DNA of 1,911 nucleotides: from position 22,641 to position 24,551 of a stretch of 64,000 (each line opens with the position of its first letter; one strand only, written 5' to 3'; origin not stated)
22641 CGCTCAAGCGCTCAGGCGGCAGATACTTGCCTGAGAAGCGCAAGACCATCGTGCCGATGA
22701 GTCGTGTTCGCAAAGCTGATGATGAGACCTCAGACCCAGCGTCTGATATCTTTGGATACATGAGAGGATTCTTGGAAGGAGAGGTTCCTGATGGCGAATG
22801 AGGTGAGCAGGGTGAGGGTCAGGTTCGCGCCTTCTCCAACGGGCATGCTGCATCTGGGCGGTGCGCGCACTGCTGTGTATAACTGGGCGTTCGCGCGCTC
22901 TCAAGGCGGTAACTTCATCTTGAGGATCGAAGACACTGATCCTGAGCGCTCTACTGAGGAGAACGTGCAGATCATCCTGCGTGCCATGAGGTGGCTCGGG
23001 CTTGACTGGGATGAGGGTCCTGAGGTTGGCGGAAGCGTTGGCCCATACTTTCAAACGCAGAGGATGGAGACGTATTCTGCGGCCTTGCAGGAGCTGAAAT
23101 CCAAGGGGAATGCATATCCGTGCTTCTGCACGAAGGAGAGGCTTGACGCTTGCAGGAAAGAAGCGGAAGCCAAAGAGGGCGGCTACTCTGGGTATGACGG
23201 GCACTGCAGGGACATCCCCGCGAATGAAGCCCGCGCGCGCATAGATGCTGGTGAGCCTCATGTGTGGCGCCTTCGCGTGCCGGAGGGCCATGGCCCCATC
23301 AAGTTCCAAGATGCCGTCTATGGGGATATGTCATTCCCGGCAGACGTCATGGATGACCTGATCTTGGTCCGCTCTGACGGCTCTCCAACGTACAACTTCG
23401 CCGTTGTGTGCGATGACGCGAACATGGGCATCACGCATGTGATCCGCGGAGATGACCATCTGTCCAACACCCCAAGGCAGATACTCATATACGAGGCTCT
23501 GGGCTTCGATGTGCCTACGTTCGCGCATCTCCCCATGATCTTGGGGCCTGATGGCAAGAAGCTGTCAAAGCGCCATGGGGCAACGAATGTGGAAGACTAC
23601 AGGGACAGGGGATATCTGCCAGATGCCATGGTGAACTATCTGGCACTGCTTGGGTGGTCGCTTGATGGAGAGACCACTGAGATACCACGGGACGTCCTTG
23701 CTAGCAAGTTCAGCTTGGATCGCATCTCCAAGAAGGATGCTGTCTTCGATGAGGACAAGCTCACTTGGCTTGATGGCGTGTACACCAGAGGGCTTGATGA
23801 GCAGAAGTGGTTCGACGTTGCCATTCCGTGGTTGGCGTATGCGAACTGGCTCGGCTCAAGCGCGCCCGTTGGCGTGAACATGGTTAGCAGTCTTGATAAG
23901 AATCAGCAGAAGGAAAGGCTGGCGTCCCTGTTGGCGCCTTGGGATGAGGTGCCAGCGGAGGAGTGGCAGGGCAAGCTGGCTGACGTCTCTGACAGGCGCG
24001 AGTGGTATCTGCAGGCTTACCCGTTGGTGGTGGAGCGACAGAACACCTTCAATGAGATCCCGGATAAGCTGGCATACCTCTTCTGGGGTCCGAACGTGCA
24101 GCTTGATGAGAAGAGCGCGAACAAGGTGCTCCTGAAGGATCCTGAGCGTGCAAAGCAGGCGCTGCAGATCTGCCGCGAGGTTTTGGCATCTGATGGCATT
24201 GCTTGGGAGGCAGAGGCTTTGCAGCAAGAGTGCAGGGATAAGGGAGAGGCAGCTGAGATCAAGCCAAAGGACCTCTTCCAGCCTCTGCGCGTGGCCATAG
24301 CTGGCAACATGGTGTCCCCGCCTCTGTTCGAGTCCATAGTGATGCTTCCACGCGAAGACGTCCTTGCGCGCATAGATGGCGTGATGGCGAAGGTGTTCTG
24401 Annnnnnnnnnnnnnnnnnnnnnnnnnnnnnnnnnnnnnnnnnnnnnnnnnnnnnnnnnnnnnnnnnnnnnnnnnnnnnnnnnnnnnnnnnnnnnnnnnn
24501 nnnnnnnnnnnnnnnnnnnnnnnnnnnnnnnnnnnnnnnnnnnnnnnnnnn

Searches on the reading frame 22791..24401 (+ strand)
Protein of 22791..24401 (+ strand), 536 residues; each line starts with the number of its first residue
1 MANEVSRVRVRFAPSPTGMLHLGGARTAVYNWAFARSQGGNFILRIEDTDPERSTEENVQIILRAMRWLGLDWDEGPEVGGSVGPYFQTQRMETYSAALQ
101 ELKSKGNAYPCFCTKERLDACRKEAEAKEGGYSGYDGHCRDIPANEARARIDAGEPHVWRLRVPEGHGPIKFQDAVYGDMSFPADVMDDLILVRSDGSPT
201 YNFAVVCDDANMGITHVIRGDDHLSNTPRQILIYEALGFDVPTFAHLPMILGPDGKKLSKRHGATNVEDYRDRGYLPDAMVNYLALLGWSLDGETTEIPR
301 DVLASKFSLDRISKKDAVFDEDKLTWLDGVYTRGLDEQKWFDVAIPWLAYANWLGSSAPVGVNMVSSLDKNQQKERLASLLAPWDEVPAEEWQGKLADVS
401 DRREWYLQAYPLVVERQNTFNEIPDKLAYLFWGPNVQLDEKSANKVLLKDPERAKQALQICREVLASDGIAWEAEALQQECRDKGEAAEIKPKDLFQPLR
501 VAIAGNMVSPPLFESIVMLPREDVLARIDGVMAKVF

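Call 15: search_protein_families(library=pfam, proteins=[window:22791-24401:+])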
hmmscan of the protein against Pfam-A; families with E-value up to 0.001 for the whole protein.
window:22791-24401:+ (536 aa): 2 families
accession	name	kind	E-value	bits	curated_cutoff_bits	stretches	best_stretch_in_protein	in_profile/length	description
PF00749.27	tRNA-synt_1c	-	2e-98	329.6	23.4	1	8-326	2-314/314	tRNA synthetases class I (E and Q), catalytic domain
PF19269.4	Anticodon_2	-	1e-25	91.2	23.6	1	377-529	2-138/141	Anticodon binding domain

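Call 16: find_encoding_contigs(protein=window:22791-24401:+, flank=10000, max_places=6)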
Protein window:22791-24401:+ (536 aa): 19 contigs read that carry it; 6 places shown.
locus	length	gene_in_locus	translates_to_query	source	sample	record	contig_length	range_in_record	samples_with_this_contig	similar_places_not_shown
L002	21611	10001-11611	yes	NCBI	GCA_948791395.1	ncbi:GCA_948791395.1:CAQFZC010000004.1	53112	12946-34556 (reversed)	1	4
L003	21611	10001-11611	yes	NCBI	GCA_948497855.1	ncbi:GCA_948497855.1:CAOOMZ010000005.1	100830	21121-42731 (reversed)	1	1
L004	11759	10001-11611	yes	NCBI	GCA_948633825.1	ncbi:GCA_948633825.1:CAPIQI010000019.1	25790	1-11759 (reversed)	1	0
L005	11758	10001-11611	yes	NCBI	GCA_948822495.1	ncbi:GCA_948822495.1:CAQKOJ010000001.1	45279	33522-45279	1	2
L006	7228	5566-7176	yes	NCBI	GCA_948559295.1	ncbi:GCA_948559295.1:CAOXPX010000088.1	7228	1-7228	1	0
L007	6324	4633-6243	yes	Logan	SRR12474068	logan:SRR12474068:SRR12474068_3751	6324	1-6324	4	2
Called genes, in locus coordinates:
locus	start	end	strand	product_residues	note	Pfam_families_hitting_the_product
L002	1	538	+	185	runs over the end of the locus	PF02659:Mntp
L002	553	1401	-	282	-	PF00800:PDT, PF01842:ACT (weak)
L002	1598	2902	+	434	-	PF01058:Oxidored_q6, PF14720:NiFe_hyd_SSU_C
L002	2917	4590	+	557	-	PF27537:HoxH (weak), PF00374:NiFeSe_Hases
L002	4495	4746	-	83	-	-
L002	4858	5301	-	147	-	-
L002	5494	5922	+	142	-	-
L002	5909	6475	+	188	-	PF01750:HycI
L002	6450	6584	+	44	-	-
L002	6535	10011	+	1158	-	PF17757:UvrB_inter, PF02559:CarD_TRCF_RID, PF00270:DEAD, PF04851:ResIII, PF00271:Helicase_C, PF03461:TRCF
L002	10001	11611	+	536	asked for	PF00749:tRNA-synt_1c, PF19269:Anticodon_2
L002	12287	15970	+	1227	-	-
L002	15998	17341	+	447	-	PF04932:Wzy_C (weak)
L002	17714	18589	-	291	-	PF07314:Lit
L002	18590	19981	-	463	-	PF14403:CP_ATPgrasp_2 (weak)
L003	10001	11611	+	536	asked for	PF00749:tRNA-synt_1c, PF19269:Anticodon_2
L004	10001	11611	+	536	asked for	PF00749:tRNA-synt_1c, PF19269:Anticodon_2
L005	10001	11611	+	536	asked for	PF00749:tRNA-synt_1c, PF19269:Anticodon_2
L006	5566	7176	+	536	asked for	PF00749:tRNA-synt_1c, PF19269:Anticodon_2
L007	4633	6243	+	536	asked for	PF00749:tRNA-synt_1c, PF19269:Anticodon_2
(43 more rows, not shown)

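Call 17: find_related_loci(query=window:22791-24401:+, collection=genome_contigs, flank=10000)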
Query window:22791-24401:+ (536 aa) in genome_contigs; peptide patterns used: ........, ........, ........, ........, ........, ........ (x = any residue, [..] = any of these).
599 stretches matched a pattern (row limit reached: there are more); 596 encode a relative of the query (tblastn E <= 1e-3); the best 80 are kept; 80 distinct loci.
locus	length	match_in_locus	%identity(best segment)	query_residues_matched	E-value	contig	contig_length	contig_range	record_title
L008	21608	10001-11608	67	1-536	0e+0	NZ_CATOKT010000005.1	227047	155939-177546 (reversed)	MAG: uncultured Adlercreutzia sp. isolate MGG30871_1680015461 SAMEA4643410_13, whole genome shotgun sequence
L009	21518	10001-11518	66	8-536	0e+0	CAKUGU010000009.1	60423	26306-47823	MAG: uncultured Ellagibacter sp. isolate REFINED_METABAT215_TOP10_CONTIGS_1500_ASSEMBLY_K77_MERGED__Hadza_PheChl_Fiber-H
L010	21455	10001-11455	64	8-536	0e+0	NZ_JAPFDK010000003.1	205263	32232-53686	MAG: Slackia sp. isolate bin_32_DannyCat k141_4869, whole genome shotgun sequence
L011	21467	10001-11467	64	6-534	0e+0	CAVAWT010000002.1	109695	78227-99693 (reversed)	Oribacterium sp. isolate G02643-L1_cleanbin_000015 genome assembly, contig: Spades_G02643-L1_contig_32, whole genome sho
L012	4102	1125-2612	61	1-536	0e+0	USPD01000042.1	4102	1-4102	uncultured Eggerthella sp. isolate UMGS1948 genome assembly, contig: NODE_9719_length_4102_cov_3.287868, whole genome sh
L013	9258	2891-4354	61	8-536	0e+0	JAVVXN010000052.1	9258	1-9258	MAG: Raoultibacter sp. isolate CGS10Y3-bin29 NODE_7693_length_9258_cov_27.689340, whole genome shotgun sequence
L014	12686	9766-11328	62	8-536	0e+0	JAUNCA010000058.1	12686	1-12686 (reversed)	MAG: Coriobacteriia bacterium isolate S20M_St_21 NODE_950_length_12686_cov_6.235769, whole genome shotgun sequence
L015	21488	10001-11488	60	1-536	0e+0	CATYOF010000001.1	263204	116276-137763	MAG TPA_asm: uncultured Cryptobacterium sp. isolate ERR9578235_bin.39_MetaWRAP_v1.3_MAG genome assembly, contig: ERZ1853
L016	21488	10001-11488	60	1-536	0e+0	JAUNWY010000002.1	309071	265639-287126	MAG: Eggerthella sp. isolate S9M_St_61 NODE_4_length_309071_cov_33.750524, whole genome shotgun sequence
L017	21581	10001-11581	65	8-536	0e+0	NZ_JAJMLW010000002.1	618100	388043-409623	Adlercreutzia faecimuris strain JBNU-10 contig_25028_2, whole genome shotgun sequence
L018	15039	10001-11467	60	8-536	0e+0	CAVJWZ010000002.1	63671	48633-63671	uncultured Eubacteriales bacterium isolate H07682-L1_cleanbin_000008 genome assembly, contig: Spades_H07682-L1_contig_24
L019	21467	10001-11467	61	8-536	0e+0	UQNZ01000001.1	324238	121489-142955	uncultured Eggerthella sp. isolate UMGS468 genome assembly, contig: NODE_3_length_324238_cov_9.870043, whole genome shot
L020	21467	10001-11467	61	8-536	0e+0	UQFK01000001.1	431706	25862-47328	uncultured Eggerthella sp. isolate UMGS235 genome assembly, contig: NODE_1_length_431706_cov_5.517175, whole genome shot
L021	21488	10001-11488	58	1-536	0e+0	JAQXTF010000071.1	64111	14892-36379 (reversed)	MAG: Eggerthellales bacterium isolate SUG1502 k141_6689427, whole genome shotgun sequence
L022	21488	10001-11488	59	1-536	0e+0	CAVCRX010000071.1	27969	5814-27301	Bacteroidaceae bacterium isolate G02647-L1_cleanbin_000009 genome assembly, contig: Spades_G02647-L1_contig_1146, whole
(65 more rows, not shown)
